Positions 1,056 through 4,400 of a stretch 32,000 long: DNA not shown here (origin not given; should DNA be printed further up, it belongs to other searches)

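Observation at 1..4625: Giant (>1,540 aa, still open at the window edge) secreted cysteine-rich surface protein missed by the ORF track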

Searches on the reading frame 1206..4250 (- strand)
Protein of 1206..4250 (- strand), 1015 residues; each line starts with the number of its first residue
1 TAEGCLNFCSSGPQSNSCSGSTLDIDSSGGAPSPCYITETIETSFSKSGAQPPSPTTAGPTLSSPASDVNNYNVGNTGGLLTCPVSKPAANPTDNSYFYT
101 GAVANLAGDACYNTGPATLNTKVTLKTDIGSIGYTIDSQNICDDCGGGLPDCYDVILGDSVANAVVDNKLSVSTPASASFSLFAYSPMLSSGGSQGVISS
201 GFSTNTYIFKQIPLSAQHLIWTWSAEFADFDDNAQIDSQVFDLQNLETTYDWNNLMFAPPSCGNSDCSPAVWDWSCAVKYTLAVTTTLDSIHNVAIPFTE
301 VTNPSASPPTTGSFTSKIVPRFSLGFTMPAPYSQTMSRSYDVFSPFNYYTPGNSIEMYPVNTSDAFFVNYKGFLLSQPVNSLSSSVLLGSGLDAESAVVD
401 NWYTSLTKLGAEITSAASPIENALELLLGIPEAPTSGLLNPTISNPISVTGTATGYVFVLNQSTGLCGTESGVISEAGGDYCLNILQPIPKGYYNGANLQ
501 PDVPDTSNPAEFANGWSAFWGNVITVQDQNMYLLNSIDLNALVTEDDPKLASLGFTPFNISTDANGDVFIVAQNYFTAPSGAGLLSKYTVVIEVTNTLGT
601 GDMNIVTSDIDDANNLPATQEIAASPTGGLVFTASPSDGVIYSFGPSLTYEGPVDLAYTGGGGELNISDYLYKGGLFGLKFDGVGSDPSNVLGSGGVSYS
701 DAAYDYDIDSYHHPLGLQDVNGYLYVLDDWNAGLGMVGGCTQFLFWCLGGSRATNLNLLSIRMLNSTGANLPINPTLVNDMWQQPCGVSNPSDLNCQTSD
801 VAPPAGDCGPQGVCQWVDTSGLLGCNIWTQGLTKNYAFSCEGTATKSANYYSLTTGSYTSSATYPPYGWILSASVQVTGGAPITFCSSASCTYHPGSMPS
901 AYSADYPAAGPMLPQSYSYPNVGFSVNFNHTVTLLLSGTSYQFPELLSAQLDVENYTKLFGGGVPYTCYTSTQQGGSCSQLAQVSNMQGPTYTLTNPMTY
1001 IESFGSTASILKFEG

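Call 42: search_protein_representatives(alignment_id=A3)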
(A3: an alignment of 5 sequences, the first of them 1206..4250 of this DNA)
Query: 5 sequences, 1025 profile positions. Proteins with E-value up to 0.001 (for the whole library): 210; up to 1e-10: 199; up to 1e-30: 168. The best 150 are listed.
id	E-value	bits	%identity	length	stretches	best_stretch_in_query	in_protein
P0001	0.0e+00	1529.5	-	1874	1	2-1024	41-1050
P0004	0.0e+00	1448.6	-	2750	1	2-1025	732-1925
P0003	0.0e+00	1178.0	-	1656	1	12-1025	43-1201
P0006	0.0e+00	1093.7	-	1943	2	4-1025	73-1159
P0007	7.9e-284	960.9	-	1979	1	3-1025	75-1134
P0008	2.6e-278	942.6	-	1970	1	2-1024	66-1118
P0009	1.5e-250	850.7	-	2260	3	143-867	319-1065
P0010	6.0e-241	818.9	-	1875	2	253-1023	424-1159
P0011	2.0e-231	787.4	-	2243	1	2-1023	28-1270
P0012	2.8e-230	783.6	-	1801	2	433-1024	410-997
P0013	3.2e-228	776.8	-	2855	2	259-1025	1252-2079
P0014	3.0e-227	773.6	-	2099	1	6-1022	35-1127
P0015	8.8e-217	738.9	-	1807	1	3-1024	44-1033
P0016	1.1e-213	728.6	-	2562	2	5-866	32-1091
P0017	3.7e-208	710.4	-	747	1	3-724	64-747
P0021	9.0e-201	685.9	-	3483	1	4-1022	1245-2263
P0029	5.8e-176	603.8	-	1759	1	2-1021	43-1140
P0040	1.1e-149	516.8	-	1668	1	57-1024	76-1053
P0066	1.6e-112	393.8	-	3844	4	54-489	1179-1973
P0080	4.5e-88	312.8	-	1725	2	32-740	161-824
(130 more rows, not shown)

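Call 43: predict_structure(alignment_id=A4)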
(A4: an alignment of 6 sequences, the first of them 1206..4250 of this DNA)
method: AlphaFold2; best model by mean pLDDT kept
length: 1015 residues; sequences in the alignment: 6
mean_pLDDT: 31.0   pTM: 0.24
mean pLDDT of the five models: 31.0, 30.2, 30.2, 30.0, 27.1
residues with pLDDT >= 90: 0; 70-90: 0; 50-70: 15; < 50: 1000
segments of 3 or more residues with pLDDT < 50: 1-138, 145-147, 149-156, 158-164, 168-246, 258-1015
pLDDT, mean of each block of 10 residues (from residue 1): 36 31 38 44 37 25 28 29 28 26 26 36 47 45 49 47 45 31 25 28 27 28 28 31 44 48 41 42 44 28 29 28 23 23 24 24 31 34 31 37 40 40 35 26 35 35 39 33 34 28 32 34 30 28 31 36 36 36 34 32 24 26 23 21 23 21 26 26 28 31 29 32 35 32 28 31 31 25 26 30 28 26 27 26 24 23 25 27 28 30 30 29 33 32 24 26 28 33 28 25 26 23
secondary structure, 60 per line:
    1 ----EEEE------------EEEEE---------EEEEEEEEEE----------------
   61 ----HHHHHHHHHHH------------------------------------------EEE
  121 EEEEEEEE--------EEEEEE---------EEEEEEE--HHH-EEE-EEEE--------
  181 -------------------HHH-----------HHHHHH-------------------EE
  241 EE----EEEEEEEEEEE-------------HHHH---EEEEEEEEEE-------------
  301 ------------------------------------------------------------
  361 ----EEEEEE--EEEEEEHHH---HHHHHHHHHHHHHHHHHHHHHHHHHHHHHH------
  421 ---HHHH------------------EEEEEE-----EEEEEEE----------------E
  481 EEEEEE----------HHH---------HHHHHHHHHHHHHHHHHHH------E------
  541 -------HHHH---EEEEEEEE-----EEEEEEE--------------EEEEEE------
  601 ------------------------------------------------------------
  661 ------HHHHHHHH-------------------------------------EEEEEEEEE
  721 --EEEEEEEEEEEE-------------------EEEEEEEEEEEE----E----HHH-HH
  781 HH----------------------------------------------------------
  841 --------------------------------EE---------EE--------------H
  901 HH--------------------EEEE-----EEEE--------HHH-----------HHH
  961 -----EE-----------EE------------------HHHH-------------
elements in order (helices of 4 or more, strands of 3 or more residues): E5-8 E21-25 E35-44 H65-75 E118-128 E137-142 E152-158 E165-167 E169-172 H214-219 E239-242 E247-257 H271-274 E278-287 E365-370 E373-378 H385-414 H424-427 E446-451 E457-463 E480-486 H509-527 H548-551 E555-562 E568-574 E589-594 H667-674 E712-720 E723-734 E754-765 H779-782 E923-926 E932-935 H999-1002

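Call 44: list_cluster_members(proteins=[P0006, P0007, P0008, P0011, P0014, P0015, P0021, P0029, P0040, P0066])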
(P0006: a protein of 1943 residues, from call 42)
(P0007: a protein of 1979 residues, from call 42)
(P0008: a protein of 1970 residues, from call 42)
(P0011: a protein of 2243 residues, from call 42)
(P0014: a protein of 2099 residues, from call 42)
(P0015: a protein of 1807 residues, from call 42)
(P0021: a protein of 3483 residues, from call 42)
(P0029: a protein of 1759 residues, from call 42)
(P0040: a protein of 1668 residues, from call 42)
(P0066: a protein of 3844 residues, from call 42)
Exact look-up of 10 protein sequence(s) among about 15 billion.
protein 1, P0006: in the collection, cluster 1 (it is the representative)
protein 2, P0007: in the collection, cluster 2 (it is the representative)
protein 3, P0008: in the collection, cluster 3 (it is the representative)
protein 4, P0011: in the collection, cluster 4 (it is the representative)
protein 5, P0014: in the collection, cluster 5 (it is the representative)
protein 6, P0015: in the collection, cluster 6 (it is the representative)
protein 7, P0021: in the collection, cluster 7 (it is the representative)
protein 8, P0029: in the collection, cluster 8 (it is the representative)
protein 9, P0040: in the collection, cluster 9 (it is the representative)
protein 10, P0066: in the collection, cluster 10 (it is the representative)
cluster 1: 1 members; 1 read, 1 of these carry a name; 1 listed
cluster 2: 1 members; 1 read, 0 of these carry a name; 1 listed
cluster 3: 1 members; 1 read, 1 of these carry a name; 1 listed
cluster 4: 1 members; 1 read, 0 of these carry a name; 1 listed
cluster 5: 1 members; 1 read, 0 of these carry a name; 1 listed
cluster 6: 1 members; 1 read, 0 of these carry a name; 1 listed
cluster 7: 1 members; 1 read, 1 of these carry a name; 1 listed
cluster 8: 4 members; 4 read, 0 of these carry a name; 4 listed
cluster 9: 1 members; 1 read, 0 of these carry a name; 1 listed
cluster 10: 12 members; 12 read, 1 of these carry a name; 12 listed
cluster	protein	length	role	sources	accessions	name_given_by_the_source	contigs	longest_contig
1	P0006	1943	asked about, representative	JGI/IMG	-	hypothetical protein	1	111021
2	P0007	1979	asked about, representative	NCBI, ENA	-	-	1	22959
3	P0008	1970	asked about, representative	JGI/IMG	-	hypothetical protein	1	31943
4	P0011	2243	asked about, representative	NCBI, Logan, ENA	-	-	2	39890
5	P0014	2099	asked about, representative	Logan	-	-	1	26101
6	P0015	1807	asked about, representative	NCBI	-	-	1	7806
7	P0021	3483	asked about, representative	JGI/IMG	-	hypothetical protein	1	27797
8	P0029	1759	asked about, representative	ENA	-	-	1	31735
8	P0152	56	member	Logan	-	-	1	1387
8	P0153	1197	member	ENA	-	-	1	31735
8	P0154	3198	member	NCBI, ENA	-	-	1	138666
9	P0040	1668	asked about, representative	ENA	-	-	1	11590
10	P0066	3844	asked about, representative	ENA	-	-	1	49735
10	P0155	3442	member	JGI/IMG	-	hypothetical protein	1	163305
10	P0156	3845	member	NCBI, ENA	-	-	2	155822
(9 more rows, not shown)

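Call 48: find_encoding_contigs(protein=P0006, flank=6000, max_places=1)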
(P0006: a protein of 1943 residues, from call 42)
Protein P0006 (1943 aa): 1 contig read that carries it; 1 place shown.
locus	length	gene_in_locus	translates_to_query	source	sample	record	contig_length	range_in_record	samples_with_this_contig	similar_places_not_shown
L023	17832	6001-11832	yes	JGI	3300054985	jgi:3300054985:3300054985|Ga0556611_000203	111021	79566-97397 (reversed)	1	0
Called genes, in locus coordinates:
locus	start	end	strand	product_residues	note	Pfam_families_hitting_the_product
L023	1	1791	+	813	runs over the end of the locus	PF02516:STT3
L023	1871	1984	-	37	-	-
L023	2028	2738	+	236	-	-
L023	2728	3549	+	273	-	PF08843:AbiEii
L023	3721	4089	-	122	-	-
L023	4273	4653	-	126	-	-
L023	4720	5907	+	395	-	PF13439:Glyco_transf_4, PF13579:Glyco_trans_4_4, PF20706:GT4-conflict, PF00534:Glycos_transf_1, PF13692:Glyco_trans_1_4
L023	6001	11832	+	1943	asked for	-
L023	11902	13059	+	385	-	-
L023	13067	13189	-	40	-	-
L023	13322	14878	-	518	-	-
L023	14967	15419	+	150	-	PF01849:NAC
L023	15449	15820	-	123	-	PF01850:PIN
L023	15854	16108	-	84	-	PF04014:MazE_antitoxin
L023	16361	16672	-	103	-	PF04242:DUF424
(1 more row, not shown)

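Call 51: search_solved_structures(query=A6, max_evalue=1, show_alignments=2)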
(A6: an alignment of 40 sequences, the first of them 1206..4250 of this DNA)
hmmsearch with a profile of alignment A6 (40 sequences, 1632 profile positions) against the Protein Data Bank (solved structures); distinct sequences matched with E-value up to 1: 1.
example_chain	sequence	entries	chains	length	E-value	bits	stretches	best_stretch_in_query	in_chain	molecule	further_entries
1l0q_A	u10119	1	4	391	3.3e-05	24.6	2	550-615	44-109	Surface layer protein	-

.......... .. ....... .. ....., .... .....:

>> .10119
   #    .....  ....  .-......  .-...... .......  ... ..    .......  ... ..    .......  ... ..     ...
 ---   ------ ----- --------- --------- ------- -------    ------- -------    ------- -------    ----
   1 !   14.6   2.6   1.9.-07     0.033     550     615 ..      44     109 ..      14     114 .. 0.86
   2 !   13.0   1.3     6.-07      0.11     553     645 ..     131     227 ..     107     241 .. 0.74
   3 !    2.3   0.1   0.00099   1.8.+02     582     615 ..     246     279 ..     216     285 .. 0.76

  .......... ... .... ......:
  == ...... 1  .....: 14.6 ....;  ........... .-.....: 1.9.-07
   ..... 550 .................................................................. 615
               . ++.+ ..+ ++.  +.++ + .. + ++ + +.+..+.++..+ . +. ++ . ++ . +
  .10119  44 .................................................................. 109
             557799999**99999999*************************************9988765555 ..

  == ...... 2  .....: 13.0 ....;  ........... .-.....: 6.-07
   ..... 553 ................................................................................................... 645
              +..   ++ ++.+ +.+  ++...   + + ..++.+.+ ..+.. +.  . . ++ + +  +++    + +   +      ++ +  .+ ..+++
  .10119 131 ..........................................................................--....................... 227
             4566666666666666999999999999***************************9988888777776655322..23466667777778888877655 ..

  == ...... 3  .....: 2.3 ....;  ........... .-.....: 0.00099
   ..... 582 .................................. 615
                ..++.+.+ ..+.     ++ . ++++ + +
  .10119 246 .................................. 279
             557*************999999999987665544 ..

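Call 53: search_protein_families(library=pfam, proteins=[P0066, P0021], max_evalue=0.01)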
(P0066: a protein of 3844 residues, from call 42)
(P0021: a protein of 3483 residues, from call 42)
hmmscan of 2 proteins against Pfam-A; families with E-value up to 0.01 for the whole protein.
P0066 (3844 aa): 2 families
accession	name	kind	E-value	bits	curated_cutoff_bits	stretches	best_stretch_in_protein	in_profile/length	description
PF03448.22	MgtE_N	-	2e-09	38.3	25.9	0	435-515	7-99/102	MgtE intracellular N domain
PF18896.5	SLT_3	-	4.1e-07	30.8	27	1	1554-1645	3-89/89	Lysozyme like domain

P0021 (3483 aa): 2 families
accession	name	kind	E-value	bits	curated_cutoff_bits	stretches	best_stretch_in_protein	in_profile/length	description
PF00150.24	Cellulase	-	6.8e-14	52.4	23.5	1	526-819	21-269/272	Cellulase (glycosyl hydrolase family 5)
PF01229.23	Glyco_hydro_39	-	9.7e-06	25.1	26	1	105-342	72-301/472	Glycosyl hydrolases family 39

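Call 61: predict_structure(alignment_id=A6)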
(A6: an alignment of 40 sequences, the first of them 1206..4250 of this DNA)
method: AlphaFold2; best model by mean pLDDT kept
length: 1015 residues; sequences in the alignment: 40
mean_pLDDT: 73.3   pTM: 0.75
mean pLDDT of the five models: 73.3, 73.1, 72.6, 69.8, 65.8
residues with pLDDT >= 90: 200; 70-90: 442; 50-70: 203; < 50: 170
segments of 3 or more residues with pLDDT < 50: 188-212, 417-439, 471-477, 686-698, 738-749, 786-842, 855-859, 955-962, 1006-1015
pLDDT, mean of each block of 10 residues (from residue 1): 71 76 77 84 77 55 61 69 70 87 84 80 90 67 57 62 83 88 59 43 39 58 86 78 81 59 52 74 87 88 85 90 79 79 87 69 86 91 90 82 63 52 41 38 88 92 71 49 91 80 78 87 85 88 82 85 94 71 66 90 83 70 93 92 92 86 80 88 56 44 73 93 92 66 43 82 82 75 55 40 41 45 37 43 57 50 71 87 91 92 86 80 89 83 84 52 75 83 93 84 49 28
secondary structure, 60 per line:
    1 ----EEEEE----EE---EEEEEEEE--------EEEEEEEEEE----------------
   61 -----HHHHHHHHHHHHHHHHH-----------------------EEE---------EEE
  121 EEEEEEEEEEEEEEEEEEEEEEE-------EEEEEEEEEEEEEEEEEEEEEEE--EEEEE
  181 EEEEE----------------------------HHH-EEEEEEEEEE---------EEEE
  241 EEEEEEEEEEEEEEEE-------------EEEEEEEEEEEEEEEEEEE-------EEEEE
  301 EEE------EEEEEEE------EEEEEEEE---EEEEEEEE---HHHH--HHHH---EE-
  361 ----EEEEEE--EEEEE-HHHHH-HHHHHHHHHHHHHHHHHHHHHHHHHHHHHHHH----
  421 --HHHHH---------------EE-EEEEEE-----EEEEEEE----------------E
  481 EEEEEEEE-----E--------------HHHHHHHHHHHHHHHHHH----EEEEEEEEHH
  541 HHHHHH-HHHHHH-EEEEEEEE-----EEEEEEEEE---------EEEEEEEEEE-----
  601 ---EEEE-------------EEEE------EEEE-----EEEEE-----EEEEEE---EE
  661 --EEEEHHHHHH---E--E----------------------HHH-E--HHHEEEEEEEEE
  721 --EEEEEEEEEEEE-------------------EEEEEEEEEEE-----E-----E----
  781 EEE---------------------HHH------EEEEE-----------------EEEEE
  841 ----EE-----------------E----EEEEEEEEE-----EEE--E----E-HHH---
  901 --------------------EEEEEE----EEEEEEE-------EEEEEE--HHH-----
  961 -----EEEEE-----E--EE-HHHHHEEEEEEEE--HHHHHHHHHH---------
elements in order (helices of 4 or more, strands of 3 or more residues): E5-9 E19-26 E35-44 H66-82 E106-108 E118-143 E151-173 E176-185 E218-227 E237-256 E270-288 E296-303 E310-316 E323-330 E334-341 H345-348 H351-354 E365-370 E373-377 H379-383 H385-416 H423-427 E446-451 E457-463 E480-488 H509-526 E531-538 H539-546 H548-553 E555-562 E568-576 E586-595 E604-607 E621-624 E631-634 E640-644 E650-655 E663-666 H667-672 E712-720 E723-734 E754-764 E781-783 E814-818 E836-840 E869-877 E883-885 E921-926 E931-937 E945-950 E966-970 H982-986 E987-994 H997-1006
